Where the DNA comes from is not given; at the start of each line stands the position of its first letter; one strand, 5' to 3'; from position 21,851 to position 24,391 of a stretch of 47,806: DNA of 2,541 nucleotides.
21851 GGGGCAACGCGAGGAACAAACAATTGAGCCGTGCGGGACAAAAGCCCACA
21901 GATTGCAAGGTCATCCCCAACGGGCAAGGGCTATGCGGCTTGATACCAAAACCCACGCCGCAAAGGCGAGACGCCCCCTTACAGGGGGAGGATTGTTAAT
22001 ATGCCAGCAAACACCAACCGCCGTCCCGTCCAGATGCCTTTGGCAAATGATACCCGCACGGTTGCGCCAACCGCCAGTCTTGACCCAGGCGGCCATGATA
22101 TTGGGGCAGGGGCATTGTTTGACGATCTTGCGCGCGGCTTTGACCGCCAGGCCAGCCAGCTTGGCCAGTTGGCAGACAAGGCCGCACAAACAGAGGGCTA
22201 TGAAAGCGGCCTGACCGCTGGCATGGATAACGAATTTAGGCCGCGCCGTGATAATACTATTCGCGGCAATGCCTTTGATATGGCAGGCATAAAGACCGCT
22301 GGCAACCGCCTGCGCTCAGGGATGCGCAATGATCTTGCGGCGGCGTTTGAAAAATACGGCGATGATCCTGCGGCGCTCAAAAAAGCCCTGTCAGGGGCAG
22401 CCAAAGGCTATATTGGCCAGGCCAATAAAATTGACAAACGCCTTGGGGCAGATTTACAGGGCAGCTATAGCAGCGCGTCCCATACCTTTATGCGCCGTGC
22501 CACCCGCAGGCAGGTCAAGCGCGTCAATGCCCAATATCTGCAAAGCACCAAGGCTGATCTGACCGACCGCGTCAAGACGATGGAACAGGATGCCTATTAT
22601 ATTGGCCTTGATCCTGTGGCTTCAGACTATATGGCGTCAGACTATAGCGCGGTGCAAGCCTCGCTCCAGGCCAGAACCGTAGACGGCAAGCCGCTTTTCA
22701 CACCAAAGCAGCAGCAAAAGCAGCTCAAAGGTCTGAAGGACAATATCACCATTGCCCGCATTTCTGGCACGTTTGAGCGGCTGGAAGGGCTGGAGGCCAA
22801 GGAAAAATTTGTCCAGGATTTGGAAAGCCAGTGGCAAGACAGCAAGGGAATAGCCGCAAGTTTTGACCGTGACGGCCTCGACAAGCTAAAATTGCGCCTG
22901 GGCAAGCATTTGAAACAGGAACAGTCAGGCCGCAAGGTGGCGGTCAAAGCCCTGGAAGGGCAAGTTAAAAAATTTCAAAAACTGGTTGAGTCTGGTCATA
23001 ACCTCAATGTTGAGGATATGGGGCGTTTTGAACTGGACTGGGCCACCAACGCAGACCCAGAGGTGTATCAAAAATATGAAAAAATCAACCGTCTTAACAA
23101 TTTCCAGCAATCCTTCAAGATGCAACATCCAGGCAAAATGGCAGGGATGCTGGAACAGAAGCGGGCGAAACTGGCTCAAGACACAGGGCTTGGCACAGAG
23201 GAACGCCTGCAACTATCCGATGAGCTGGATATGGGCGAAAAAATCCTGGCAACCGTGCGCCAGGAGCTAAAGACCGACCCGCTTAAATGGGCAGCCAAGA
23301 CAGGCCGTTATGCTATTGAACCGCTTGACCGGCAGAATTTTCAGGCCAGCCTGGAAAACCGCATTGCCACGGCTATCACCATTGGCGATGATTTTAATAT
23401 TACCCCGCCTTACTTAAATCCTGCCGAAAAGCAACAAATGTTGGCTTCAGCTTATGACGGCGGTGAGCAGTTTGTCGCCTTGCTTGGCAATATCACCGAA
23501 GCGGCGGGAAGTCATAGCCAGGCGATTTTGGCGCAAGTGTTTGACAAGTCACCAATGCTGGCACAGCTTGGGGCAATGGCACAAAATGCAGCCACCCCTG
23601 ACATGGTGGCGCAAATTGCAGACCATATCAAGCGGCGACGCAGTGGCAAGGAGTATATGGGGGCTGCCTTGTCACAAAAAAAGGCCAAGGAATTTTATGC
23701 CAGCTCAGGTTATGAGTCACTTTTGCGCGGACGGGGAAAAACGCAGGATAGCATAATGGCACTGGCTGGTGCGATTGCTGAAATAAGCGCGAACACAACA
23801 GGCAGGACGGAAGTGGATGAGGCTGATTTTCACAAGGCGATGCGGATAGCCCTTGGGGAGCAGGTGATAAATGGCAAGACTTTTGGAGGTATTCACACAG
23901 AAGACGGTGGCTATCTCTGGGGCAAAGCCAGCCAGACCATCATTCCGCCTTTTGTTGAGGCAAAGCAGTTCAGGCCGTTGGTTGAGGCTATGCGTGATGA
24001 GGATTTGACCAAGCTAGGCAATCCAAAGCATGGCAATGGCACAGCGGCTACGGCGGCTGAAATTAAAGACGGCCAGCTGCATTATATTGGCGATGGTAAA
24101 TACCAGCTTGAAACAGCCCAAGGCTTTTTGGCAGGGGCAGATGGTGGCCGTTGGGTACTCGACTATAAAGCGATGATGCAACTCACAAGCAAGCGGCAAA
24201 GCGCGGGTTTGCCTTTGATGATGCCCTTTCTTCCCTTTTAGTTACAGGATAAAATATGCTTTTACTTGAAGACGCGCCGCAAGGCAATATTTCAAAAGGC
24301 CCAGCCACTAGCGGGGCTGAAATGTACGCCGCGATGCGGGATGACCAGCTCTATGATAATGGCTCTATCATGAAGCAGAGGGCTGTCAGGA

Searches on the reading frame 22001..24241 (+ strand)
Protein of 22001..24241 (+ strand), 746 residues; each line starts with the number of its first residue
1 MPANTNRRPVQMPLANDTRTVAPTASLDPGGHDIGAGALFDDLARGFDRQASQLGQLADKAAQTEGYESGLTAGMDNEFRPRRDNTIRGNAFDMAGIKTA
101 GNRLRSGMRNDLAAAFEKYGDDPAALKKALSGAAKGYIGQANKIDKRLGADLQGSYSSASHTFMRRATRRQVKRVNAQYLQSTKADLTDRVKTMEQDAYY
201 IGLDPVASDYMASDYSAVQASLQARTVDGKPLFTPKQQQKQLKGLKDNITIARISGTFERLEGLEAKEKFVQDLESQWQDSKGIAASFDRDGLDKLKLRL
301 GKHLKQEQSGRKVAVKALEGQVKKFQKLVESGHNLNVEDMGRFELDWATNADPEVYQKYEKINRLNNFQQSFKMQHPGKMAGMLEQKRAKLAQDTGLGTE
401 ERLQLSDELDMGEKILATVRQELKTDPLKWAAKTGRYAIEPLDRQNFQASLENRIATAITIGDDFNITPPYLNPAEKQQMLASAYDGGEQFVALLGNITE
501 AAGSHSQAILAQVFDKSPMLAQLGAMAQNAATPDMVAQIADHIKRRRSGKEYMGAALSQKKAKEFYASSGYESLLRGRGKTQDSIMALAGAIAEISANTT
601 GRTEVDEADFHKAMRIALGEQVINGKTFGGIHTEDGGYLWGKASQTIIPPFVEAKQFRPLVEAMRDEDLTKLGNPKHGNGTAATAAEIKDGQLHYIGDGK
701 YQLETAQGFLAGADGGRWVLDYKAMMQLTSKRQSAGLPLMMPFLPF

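Call 17: search_protein_families(library=phrogs, proteins=[window:22001-24241:+])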
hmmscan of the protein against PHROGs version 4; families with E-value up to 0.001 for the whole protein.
window:22001-24241:+ (746 aa): 0 families

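Call 76: search_protein_families(library=pfam, proteins=[window:22001-24241:+], max_evalue=0.01)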
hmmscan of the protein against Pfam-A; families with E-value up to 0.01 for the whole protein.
window:22001-24241:+ (746 aa): 1 family
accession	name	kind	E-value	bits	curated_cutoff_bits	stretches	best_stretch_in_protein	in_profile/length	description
PF06078.17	DUF937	-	0.0096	16.8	25.4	0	494-572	11-89/135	Bacterial protein of unknown function (DUF937)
